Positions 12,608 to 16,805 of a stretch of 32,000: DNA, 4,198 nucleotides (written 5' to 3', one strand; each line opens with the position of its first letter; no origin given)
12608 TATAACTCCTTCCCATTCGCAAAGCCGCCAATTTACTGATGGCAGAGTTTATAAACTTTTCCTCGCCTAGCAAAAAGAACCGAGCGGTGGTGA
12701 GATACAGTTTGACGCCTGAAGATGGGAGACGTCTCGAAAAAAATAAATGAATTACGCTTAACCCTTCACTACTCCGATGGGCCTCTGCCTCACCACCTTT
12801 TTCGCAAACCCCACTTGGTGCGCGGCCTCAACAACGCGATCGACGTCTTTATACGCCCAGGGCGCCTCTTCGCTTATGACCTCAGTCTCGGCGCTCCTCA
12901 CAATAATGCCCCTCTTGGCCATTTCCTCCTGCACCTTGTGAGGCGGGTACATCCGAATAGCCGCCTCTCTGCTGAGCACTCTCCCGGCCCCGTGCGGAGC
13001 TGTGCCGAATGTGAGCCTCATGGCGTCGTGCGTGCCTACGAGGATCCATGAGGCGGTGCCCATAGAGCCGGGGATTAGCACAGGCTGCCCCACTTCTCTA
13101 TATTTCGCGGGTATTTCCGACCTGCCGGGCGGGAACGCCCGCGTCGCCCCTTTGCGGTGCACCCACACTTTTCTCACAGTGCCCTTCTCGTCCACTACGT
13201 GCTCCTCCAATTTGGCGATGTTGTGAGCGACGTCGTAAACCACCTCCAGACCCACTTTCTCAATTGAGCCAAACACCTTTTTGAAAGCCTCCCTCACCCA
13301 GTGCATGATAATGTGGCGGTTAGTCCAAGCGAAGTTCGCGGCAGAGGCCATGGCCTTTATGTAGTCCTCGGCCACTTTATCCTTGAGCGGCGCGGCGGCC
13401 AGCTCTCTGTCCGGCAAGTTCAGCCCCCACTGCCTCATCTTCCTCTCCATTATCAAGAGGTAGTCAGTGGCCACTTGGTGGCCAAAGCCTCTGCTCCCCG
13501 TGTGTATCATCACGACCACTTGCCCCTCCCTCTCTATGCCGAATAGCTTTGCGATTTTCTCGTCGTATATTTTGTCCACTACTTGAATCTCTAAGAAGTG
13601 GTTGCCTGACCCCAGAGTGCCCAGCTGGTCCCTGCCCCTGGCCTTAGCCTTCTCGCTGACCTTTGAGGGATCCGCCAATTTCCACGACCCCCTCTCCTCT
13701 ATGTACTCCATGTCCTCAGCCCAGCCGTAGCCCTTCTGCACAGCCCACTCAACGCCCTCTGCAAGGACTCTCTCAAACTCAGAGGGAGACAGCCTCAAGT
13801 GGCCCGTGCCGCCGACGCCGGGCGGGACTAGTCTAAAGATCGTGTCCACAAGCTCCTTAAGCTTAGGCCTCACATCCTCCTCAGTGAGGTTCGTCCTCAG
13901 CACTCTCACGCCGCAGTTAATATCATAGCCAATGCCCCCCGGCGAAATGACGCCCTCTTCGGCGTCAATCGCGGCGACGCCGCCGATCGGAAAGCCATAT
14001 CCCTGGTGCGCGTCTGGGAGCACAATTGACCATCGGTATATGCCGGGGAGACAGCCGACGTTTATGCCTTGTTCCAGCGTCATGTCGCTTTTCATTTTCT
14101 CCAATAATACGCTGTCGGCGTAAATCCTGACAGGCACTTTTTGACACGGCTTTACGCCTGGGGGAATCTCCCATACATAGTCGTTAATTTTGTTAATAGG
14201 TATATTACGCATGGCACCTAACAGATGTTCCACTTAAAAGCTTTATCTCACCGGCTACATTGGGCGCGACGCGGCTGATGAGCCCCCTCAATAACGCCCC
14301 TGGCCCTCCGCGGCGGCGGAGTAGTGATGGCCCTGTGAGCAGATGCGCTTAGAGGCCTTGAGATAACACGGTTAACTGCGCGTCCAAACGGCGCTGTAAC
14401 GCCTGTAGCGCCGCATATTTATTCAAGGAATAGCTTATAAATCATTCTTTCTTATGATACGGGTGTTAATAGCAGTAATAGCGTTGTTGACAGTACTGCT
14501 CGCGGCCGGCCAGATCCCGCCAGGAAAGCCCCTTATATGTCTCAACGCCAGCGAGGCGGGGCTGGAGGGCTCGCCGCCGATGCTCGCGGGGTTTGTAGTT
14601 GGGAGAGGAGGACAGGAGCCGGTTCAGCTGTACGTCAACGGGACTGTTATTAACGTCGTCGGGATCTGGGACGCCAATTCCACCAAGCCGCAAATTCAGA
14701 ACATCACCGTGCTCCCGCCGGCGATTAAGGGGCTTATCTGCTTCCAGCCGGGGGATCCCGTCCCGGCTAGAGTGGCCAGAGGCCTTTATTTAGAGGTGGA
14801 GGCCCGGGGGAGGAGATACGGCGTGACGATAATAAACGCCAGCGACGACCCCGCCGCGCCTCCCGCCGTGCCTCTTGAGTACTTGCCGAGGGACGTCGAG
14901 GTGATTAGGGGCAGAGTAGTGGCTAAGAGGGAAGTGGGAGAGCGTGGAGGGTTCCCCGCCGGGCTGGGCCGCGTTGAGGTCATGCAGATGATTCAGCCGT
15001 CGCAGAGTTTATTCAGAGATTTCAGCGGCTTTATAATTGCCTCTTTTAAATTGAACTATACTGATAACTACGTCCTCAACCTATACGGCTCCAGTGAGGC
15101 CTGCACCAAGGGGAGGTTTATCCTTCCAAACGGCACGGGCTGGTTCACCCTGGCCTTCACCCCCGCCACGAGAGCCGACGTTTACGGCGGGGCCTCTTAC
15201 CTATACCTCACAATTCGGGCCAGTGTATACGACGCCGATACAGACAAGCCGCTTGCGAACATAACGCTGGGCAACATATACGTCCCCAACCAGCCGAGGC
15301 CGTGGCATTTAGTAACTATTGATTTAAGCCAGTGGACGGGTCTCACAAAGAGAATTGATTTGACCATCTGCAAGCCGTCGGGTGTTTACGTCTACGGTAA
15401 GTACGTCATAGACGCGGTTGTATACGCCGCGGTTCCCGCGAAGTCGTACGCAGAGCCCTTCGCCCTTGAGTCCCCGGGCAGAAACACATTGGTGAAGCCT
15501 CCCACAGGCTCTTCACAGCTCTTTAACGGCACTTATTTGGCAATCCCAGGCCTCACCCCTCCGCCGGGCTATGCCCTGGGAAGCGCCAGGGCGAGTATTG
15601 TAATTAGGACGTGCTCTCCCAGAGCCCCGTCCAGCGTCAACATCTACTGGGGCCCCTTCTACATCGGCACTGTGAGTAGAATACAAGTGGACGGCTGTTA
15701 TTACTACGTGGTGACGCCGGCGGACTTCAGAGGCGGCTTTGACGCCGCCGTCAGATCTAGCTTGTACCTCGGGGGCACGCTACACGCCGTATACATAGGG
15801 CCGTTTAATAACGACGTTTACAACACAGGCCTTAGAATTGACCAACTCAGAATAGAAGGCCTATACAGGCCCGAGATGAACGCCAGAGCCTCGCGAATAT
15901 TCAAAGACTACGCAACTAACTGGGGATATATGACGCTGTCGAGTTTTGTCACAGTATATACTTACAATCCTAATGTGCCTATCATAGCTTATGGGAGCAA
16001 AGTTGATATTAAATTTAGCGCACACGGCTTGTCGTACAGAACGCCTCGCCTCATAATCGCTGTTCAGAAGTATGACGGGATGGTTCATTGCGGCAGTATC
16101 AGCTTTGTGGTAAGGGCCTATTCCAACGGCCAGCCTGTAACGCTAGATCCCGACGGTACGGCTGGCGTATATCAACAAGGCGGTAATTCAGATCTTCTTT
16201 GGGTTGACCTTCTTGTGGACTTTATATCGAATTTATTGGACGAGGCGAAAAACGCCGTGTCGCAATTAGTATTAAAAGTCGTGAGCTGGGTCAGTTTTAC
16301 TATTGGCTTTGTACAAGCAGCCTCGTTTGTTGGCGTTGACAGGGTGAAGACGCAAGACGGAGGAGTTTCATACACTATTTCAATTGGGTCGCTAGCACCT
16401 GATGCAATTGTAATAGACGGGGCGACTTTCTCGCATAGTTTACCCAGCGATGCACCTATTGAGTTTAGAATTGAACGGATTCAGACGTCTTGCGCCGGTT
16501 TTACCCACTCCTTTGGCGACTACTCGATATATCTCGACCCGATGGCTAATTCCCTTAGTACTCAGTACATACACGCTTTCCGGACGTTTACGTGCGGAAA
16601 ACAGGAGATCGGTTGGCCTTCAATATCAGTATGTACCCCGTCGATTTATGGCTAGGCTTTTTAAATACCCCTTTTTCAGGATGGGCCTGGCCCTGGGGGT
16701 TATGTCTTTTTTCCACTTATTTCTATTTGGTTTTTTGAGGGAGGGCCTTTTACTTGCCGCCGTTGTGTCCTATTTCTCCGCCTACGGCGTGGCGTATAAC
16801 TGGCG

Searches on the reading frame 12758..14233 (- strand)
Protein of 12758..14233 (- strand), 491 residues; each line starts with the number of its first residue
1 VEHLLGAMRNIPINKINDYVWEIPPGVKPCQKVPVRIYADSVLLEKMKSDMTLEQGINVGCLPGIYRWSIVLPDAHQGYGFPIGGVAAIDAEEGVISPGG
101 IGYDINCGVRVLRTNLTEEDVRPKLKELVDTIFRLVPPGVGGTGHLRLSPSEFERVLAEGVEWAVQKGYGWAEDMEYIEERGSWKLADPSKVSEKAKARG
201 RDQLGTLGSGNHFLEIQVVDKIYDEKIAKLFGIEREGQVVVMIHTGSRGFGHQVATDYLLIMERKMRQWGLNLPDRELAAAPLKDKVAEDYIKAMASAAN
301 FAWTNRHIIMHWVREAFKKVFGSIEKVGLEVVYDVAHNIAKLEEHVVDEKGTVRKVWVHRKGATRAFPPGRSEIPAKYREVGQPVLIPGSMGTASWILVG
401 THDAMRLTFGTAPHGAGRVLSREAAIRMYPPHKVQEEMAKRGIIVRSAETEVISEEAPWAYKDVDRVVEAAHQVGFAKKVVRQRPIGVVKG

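Call 16: search_protein_families(library=pfam, proteins=[window:12758-14233:-], max_evalue=0.001)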
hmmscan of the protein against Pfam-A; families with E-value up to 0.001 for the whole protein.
window:12758-14233:- (491 aa): 1 family
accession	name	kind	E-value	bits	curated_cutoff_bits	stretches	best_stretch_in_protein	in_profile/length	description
PF01139.22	RtcB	-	1.9e-178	594.5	27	1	56-491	2-426/426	tRNA-splicing ligase RtcB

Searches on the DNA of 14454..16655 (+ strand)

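Call 110: search_rna_families(sources=[L002, L012, L013, L016, L017, L018, L020, L007, L004, L001, L010], threshold=gathering)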
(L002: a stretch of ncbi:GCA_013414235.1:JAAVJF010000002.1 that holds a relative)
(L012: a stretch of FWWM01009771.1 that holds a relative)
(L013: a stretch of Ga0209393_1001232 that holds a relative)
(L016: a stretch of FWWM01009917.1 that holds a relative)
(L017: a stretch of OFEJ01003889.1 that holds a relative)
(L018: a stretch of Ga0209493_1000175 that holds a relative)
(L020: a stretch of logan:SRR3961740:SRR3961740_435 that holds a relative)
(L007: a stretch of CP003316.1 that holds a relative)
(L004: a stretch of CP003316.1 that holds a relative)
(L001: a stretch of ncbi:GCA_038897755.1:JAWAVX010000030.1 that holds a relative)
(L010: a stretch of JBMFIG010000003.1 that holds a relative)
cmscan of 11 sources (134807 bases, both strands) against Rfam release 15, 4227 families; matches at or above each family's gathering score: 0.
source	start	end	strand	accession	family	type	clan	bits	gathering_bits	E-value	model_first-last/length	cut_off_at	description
